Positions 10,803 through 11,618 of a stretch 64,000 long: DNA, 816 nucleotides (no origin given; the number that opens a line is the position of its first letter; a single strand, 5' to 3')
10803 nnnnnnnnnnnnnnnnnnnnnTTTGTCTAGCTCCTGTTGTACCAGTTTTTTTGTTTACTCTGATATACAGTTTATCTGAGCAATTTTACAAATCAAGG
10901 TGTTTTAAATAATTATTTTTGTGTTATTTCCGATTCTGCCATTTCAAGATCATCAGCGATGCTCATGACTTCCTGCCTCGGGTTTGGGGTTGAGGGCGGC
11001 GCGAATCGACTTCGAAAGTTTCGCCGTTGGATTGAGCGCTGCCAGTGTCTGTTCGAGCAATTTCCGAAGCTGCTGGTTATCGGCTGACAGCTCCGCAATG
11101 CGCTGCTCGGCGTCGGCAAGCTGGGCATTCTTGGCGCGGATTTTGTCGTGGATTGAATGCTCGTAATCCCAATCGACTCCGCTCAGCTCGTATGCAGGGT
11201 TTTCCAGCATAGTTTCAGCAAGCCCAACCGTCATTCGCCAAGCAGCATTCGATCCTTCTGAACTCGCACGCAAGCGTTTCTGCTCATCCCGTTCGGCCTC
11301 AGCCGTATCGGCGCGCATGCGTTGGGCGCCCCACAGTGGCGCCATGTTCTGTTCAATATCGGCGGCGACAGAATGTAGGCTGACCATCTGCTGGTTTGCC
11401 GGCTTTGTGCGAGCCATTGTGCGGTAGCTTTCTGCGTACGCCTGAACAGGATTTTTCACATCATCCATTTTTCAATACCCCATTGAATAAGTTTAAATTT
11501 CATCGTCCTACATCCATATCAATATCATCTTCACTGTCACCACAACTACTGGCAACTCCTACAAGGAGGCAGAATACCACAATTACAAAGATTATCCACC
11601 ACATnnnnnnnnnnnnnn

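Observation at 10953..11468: Sharply GC-rich 0.5 kb island encoding a 171-aa coiled-coil protein inside the AT-rich early region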

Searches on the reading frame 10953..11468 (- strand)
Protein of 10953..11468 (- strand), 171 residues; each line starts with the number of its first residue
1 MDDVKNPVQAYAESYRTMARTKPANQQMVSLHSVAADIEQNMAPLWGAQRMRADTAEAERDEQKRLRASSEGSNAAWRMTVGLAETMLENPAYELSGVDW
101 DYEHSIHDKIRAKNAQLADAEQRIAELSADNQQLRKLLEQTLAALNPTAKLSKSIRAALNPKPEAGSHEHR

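Call 6: search_dna_similar(query=window:10953-11468:-, collection=phages, mode=protein, max_rows=30, max_evalue=0.01)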
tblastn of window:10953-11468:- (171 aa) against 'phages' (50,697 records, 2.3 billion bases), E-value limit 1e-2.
Records with a match: 9; places in all: 9; records where one place covers at least 80% of the query: 1.
Best place of each record, by identity: <60% 9.
By first word of the organism name: Klebsiella 3; Pseudomonas 2; Vibrio 2; Aeromonas 2.
By host as written in the record: Pseudomonas putida PpG1 2; Vibrio sp. YD38 2; Aeromonas sp. IS4 2; Klebsiella pneumoniae KP26 1; Klebsiella pneumoniae 1; Klebsiella pneumoniae ST101-KPC2 1.
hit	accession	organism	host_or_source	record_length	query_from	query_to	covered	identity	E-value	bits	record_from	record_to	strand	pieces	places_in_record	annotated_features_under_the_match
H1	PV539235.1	Klebsiella phage vB_Kpn_RAH1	Klebsiella pneumoniae KP26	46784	5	145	82%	25.8%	9e-3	42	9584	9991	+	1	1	hypothetical protein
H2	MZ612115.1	Klebsiella phage vB_Kpn-VAC111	Klebsiella pneumoniae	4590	5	67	37%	41.4%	8e-4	44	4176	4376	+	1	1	hypothetical protein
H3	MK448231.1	Klebsiella phage ST101-KPC2phi6.1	Klebsiella pneumoniae ST101-KPC2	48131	5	64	35%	41.7%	2e-3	43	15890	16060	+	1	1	hypothetical protein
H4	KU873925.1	Pseudomonas phage pf16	Pseudomonas putida PpG1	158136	70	141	42%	34.2%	6e-3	42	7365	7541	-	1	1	hypothetical protein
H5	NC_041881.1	Pseudomonas phage pf16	Pseudomonas putida PpG1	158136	70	141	42%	34.2%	6e-3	42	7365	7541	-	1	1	hypothetical protein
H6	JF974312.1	Vibrio phage pYD38-A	Vibrio sp. YD38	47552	5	46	25%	50.0%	9e-3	42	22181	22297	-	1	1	hypothetical protein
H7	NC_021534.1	Vibrio phage pYD38-A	Vibrio sp. YD38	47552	5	46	25%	50.0%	9e-3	42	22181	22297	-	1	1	hypothetical protein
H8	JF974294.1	Aeromonas phage pIS4-A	Aeromonas sp. IS4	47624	5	46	25%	50.0%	9e-3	42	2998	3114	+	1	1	hypothetical protein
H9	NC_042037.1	Aeromonas phage pIS4-A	Aeromonas sp. IS4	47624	5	46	25%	50.0%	9e-3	42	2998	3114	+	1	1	hypothetical protein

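Call 7: search_protein_families(library=pfam, proteins=[window:10953-11468:-], max_evalue=1)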
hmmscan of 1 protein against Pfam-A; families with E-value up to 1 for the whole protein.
window:10953-11468:- (171 aa): 6 families
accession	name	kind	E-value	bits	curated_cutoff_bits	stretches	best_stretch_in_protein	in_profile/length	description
PF23005.1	DUF7032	-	0.015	15.5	27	1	105-154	27-76/115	Domain of unknown function (DUF7032)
PF13747.11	DUF4164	-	0.024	15.5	27.2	1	103-160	21-77/89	Domain of unknown function (DUF4164)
PF10205.14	KLRAQ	-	0.041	14.7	27.3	1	104-142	29-67/105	Predicted coiled-coil domain-containing protein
PF16454.10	PI3K_P85_iSH2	-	0.054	13.5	31.5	1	105-159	106-160/161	Phosphatidylinositol 3-kinase regulatory subunit P85 inter-SH2 domain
PF23991.1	DUF7310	-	0.076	13.9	40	1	102-139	24-61/83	Coiled-coil region of unknown function (DUF7310)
PF04977.20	DivIC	-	0.5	10.7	28.9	1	110-139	19-48/80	Septum formation initiator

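Call 8: search_protein_families(library=phrogs, proteins=[window:10953-11468:-], max_evalue=1)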
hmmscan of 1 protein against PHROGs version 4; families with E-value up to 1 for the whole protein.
window:10953-11468:- (171 aa): 5 families
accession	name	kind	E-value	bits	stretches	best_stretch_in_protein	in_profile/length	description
phrog_250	-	unknown function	0.0028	17.9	1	45-136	151-194/367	-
phrog_27996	-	unknown function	0.084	14.2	1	118-165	13-57/65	-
phrog_492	-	unknown function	0.26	12.4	1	102-146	58-100/195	-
phrog_34708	-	unknown function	0.28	12.1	1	64-131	51-117/126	-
phrog_17876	-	unknown function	0.47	11.5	1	117-150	12-45/126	-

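Call 10: find_homologous_proteins(query=window:10953-11468:-, max_evalue=0.001)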
Query window:10953-11468:- (171 aa): 28 proteins with E <= 0.001 among 320 candidates.
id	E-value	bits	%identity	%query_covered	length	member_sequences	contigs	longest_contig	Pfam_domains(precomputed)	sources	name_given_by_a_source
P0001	1.4e-103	361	100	100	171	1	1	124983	-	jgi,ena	-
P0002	9.0e-44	167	70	71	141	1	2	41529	-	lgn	-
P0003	8.0e-43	164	58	89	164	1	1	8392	-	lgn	-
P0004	6.0e-30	122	82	38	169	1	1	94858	-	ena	-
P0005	3.6e-25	107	44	99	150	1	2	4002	-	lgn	-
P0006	1.4e-22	98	44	99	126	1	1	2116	-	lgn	-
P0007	6.1e-22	96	53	73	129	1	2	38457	-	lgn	-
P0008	2.7e-21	94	43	99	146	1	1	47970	-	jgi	jgi:hypothetical protein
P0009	2.1e-19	88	52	73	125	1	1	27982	-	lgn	-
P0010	3.2e-19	88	49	73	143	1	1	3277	-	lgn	-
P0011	4.5e-19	87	92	31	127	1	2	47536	-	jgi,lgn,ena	-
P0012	6.1e-19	87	53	73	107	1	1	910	-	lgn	-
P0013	6.5e-19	86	51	74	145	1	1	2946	-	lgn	-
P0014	7.1e-19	86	51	74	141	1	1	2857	-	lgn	-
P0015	1.3e-18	85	52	77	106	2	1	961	-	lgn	-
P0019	1.5e-16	79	40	98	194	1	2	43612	-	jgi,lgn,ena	-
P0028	6.5e-4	38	33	84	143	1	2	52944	-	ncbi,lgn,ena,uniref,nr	ncbi:hypothetical protein [Pseudomonas koreensis]|uniref:hypothetical protein n=1 Tax=Pseudomonas ko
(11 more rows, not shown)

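Call 14: find_encoding_contigs(protein=P0001, flank=10000, max_places=4)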
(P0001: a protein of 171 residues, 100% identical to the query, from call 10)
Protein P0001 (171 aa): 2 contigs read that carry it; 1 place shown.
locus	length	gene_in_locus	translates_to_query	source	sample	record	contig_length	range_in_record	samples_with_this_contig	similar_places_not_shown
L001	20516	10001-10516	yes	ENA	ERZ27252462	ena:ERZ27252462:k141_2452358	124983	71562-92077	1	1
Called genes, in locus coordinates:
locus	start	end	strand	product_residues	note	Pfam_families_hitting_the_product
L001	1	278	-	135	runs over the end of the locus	-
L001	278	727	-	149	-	-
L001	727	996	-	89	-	-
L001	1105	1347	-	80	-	-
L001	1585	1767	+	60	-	-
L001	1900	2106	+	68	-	-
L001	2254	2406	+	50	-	-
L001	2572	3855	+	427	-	-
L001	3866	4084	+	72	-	-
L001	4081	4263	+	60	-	-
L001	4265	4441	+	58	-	-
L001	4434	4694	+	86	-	-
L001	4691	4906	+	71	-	-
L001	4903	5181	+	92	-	-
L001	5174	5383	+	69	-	-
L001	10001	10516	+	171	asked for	-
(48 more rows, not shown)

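Call 16: find_encoding_contigs(protein=P0002, flank=10000, max_places=2)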
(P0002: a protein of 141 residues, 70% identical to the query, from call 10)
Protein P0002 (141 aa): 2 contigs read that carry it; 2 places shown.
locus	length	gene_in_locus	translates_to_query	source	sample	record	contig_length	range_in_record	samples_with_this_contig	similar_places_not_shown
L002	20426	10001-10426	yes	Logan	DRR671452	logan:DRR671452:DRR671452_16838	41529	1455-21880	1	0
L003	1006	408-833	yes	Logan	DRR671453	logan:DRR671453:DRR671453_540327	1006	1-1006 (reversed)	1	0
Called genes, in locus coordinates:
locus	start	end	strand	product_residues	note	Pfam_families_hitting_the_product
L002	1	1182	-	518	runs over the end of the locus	PF17289:Terminase_6C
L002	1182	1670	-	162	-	PF16677:GP3_package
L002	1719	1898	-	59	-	-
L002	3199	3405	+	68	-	-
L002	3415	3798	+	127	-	-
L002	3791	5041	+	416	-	PF13481:AAA_25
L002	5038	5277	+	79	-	-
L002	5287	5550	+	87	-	-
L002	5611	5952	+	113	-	-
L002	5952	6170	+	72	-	PF01258:zf-dskA_traR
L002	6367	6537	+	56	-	-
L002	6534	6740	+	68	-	-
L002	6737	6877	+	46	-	PF04957:RMF (weak)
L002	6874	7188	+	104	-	-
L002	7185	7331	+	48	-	-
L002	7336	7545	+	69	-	-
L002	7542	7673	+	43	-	-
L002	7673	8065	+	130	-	-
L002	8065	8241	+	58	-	-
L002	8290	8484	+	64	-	-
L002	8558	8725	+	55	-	-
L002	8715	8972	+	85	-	-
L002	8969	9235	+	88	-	-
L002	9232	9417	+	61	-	-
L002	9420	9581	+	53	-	-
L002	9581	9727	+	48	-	-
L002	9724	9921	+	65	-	-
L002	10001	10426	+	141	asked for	-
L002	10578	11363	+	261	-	-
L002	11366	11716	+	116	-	-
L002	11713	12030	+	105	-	-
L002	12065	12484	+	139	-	-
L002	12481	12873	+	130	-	-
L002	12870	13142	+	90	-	-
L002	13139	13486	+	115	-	-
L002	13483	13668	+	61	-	-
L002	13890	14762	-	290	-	-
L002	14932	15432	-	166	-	PF15943:YdaS_toxin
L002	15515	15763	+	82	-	-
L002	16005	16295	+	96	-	PF27050:Phage_P22_Y8K6 (weak)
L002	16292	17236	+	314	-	-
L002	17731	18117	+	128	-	-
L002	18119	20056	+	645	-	PF04851:ResIII (faint), PF00271:Helicase_C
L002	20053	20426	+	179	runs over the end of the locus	PF13392:HNH_3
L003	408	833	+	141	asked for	-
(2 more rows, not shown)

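Call 17: find_encoding_contigs(protein=P0004, flank=10000, max_places=2)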
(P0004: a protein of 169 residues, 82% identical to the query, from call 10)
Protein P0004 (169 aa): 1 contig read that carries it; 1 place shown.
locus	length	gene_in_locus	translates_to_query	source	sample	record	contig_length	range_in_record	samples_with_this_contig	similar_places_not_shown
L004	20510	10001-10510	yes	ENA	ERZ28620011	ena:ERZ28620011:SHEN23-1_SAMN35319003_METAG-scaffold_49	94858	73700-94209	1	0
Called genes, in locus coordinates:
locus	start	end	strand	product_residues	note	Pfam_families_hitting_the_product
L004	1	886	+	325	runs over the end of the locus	-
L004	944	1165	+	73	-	-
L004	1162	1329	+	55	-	-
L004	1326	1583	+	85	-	-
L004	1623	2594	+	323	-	-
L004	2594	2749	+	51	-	-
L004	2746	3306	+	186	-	-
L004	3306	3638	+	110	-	-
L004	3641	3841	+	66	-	-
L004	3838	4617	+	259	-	PF00149:Metallophos (faint)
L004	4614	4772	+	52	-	PF25708:Phage_T7_Gp5_9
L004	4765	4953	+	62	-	-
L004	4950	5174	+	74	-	-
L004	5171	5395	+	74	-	-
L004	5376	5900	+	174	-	-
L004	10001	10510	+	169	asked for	-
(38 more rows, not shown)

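Call 18: find_encoding_contigs(protein=P0008, flank=10000, max_places=2)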
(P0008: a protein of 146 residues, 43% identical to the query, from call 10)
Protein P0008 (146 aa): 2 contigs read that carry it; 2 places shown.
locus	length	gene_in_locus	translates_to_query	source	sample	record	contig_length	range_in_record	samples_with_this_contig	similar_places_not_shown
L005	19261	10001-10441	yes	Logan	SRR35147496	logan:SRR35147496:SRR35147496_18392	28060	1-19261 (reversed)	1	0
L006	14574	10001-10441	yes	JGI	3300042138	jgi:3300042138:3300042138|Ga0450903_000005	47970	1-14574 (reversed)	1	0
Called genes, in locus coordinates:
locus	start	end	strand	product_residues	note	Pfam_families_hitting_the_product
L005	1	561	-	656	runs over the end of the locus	PF08707:PriCT_2, PF13481:AAA_25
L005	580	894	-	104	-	PF14549:P22_Cro (faint), PF15943:YdaS_toxin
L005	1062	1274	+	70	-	-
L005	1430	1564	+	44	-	-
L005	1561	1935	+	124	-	-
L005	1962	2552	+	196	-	-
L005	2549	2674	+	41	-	-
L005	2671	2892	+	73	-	-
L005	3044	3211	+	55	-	-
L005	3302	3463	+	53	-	-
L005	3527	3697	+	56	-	-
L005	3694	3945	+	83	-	PF16225:DUF4884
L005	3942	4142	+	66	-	-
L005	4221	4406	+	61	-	-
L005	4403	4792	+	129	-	-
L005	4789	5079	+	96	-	PF02599:CsrA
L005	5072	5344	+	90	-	-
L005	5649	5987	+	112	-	-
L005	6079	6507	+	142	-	-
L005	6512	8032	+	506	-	PF10926:DUF2800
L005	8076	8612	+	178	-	PF10991:Enc34_ssDNA-bd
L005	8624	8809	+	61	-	-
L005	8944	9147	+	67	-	-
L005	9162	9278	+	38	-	-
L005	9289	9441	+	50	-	-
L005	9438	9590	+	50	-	-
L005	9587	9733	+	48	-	-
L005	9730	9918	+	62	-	-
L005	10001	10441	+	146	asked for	-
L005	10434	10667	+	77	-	-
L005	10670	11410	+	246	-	-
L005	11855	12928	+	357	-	PF01612:DNA_pol_A_exo1 (weak)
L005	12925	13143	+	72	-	PF23858:DUF7220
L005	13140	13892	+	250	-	PF00145:DNA_methylase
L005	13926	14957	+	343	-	PF00476:DNA_pol_A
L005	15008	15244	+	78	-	-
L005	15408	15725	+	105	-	-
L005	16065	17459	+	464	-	PF00270:DEAD (weak), PF00176:SNF2-rel_dom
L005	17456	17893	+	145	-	PF08719:NADAR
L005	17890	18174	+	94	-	-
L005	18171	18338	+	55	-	-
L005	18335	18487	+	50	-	-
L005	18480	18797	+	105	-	-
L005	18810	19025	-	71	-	PF06085:Rz1 (weak)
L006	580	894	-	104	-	PF14549:P22_Cro (faint), PF15943:YdaS_toxin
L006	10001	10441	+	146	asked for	-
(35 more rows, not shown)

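Call 20: find_encoding_contigs(protein=P0019, flank=10000, max_places=2)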
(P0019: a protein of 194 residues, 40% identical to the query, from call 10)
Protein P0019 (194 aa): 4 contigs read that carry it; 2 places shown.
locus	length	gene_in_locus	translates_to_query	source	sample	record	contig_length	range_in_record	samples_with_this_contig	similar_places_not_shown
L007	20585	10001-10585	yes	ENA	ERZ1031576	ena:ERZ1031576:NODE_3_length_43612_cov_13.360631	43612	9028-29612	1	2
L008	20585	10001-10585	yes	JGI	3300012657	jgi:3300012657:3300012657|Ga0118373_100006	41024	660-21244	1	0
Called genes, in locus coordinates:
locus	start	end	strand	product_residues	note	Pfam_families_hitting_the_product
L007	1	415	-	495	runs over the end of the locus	PF06381:Phage_portal_3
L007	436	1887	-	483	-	PF03237:Terminase_6N (faint), PF17289:Terminase_6C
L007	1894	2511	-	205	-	PF03592:Terminase_2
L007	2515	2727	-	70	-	-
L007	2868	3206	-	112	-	-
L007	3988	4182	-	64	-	-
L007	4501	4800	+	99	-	-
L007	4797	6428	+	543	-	PF13148:DUF3987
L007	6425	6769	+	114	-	-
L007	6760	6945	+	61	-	-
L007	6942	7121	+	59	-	PF26207:Phage_phiTE_015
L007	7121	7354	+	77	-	PF26207:Phage_phiTE_015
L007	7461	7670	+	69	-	-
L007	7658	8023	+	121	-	-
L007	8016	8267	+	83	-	-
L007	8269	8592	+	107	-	-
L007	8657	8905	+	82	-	-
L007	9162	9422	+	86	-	-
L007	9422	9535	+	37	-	-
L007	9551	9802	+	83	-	-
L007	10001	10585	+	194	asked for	-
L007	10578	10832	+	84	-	-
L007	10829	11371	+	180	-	-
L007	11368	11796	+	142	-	PF13384:HTH_23 (faint)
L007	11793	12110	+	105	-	-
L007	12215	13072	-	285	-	PF01807:Zn_ribbon_DnaG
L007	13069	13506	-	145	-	-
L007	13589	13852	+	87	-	-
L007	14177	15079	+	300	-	PF17762:HTH_ParB (weak)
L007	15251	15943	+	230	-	-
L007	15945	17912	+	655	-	PF00271:Helicase_C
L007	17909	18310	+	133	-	-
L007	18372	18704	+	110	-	-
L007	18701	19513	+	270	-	PF12684:DUF3799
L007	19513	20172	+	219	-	-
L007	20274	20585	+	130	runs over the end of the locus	-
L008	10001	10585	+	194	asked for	-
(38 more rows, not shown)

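Call 21: find_encoding_contigs(protein=P0028, flank=10000, max_places=2)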
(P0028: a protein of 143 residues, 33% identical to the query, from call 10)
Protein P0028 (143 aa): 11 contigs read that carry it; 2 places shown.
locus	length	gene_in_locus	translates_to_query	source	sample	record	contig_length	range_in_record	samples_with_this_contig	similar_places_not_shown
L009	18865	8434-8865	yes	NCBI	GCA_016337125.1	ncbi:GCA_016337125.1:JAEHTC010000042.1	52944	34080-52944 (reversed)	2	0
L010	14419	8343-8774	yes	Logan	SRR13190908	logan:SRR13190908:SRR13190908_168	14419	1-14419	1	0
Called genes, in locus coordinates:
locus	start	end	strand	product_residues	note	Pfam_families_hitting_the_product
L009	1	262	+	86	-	?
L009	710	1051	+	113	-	-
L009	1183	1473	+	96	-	-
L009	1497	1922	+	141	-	-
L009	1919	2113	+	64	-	-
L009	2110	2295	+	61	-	-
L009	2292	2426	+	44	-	-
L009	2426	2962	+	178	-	-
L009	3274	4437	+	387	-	-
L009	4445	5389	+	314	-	PF03837:RecT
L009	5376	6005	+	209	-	PF09588:YqaJ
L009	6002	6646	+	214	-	-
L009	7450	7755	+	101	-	PF02796:HTH_7 (weak), PF19889:DUF6362 (faint)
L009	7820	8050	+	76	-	PF04448:DUF551 (weak)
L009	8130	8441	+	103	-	-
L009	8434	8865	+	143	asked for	-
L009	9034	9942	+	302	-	-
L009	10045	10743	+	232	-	PF00149:Metallophos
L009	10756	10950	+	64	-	-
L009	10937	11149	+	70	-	-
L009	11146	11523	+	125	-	-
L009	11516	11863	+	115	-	-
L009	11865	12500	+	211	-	-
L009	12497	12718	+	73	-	PF05930:Phage_AlpA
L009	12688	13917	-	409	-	PF13356:Arm-DNA-bind_3, PF22022:Phage_int_M, PF00589:Phage_integrase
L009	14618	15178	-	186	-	PF01066:CDP-OH_P_transf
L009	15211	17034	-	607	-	PF01541:GIY-YIG, PF27096:UvrC_M, PF02151:UVR, PF22920:UvrC_RNaseH, PF08459:UvrC_RNaseH_dom, PF00633:HHH (faint), PF14520:HHH_5, PF12826:HHH_2 (weak)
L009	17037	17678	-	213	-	PF00072:Response_reg, PF00196:GerE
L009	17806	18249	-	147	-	PF00583:Acetyltransf_1, PF13673:Acetyltransf_10 (weak), PF13508:Acetyltransf_7 (weak)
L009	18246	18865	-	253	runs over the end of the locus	PF00795:CN_hydrolase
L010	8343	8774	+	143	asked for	-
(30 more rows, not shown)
